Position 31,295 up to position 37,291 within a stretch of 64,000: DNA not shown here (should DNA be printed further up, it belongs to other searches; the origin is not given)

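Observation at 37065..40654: Split receptor? Lectin-bearing pseudokinase paired with a sensor-less active kinase paralogue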

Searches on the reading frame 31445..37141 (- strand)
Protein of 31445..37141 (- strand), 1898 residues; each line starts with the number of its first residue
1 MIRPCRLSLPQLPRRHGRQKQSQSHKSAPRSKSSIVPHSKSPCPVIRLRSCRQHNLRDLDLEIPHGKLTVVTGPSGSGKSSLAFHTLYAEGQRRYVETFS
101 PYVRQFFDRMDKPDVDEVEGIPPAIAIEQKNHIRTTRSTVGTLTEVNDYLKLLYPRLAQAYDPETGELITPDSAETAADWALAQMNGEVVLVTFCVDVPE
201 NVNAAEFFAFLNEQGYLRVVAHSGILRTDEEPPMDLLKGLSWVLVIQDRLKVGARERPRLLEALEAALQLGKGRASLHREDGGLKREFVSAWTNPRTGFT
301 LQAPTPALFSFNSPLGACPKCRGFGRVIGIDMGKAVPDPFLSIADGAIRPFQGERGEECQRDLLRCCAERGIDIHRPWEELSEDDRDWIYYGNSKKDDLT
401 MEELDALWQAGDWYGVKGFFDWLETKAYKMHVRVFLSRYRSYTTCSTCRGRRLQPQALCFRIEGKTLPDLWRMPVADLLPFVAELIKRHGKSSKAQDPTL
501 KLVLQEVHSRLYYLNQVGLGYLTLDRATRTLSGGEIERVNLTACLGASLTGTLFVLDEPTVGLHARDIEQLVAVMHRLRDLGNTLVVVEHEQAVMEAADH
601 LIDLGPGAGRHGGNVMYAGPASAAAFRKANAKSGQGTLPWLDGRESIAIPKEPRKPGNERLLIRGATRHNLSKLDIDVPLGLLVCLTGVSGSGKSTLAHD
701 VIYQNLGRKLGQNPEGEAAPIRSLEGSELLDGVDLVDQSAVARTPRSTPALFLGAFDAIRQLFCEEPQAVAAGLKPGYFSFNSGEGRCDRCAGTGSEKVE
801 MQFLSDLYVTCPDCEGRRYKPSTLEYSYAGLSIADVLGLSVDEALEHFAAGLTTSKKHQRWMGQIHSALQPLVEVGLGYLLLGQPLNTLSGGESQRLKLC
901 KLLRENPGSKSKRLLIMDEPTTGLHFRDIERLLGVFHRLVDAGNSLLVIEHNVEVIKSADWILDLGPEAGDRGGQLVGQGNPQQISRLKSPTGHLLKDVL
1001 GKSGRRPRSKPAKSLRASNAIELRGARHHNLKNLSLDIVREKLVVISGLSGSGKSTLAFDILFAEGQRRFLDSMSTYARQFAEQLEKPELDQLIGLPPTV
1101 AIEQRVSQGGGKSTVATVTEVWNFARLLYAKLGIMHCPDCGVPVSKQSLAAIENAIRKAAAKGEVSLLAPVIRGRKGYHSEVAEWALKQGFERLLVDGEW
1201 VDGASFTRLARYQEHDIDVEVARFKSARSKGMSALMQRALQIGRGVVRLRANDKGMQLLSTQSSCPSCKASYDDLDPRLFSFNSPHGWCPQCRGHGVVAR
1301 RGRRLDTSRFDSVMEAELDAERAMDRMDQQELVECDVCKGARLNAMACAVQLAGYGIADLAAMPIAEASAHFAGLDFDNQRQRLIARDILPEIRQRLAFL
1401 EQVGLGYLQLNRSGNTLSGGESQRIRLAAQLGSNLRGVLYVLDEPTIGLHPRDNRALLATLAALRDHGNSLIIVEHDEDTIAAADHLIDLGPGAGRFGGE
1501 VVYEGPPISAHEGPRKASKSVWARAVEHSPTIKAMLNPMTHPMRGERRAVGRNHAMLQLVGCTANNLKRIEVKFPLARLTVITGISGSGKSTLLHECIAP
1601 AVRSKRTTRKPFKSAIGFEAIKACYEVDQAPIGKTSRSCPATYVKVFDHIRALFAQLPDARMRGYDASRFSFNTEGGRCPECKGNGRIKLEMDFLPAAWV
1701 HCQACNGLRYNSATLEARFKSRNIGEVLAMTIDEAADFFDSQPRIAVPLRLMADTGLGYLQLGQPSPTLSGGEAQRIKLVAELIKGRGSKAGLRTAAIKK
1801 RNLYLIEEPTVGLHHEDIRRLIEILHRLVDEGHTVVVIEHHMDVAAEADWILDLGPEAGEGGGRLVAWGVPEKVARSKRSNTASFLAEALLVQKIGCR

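Call 68: search_protein_families(library=pfam, proteins=[window:31445-37141:-], max_evalue=0.01)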
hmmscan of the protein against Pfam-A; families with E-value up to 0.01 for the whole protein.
window:31445-37141:- (1898 aa): 39 families (the best 25 are shown)
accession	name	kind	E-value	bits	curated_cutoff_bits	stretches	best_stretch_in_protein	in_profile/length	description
PF00005.33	ABC_tran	-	4.1e-35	121.8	25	3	56-83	1-28/137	ABC transporter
PF17760.6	UvrA_inter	-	1.4e-30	105.8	23.3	2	1147-1252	1-108/109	UvrA interaction domain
PF13555.12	AAA_29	-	1.3e-16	60.5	27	1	1572-1594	17-39/61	P-loop containing region of AAA domain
PF13304.12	AAA_21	-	9.3e-16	59.2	27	0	885-938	234-284/304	AAA domain, putative AbiEii toxin, Type IV TA system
PF13191.12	AAA_16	-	2.5e-15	57.8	32.6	0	1041-1099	24-88/167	AAA ATPase domain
PF02463.25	SMC_N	-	2.7e-13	50.3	40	0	1243-1489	135-210/220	RecF/RecN/SMC N terminal domain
PF13476.12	AAA_23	-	6e-13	50.3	27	0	46-82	2-35/201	AAA domain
PF20703.3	nSTAND1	-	1.9e-12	48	27.1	0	1551-1609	18-65/379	Novel STAND NTPase 1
PF03193.22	RsgA_GTPase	-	3.4e-12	47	30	0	43-83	84-123/174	RsgA GTPase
PF17755.6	UvrA_DNA-bind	-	1.5e-11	45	23.2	1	331-397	1-67/110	UvrA DNA-binding domain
PF13401.12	AAA_22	-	1.1e-10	42.3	27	0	1577-1600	5-28/130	AAA domain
PF20720.3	nSTAND3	-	1.6e-10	41.3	27.2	0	1040-1063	16-39/155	Novel STAND NTPase 3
PF05729.18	NACHT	-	8.2e-10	39.2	26.7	0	683-704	2-23/167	NACHT domain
PF13238.12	AAA_18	-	1.2e-09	39.2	29.4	0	684-701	1-18/128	AAA domain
PF13671.12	AAA_33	-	1.3e-09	39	27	0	683-701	1-19/143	AAA domain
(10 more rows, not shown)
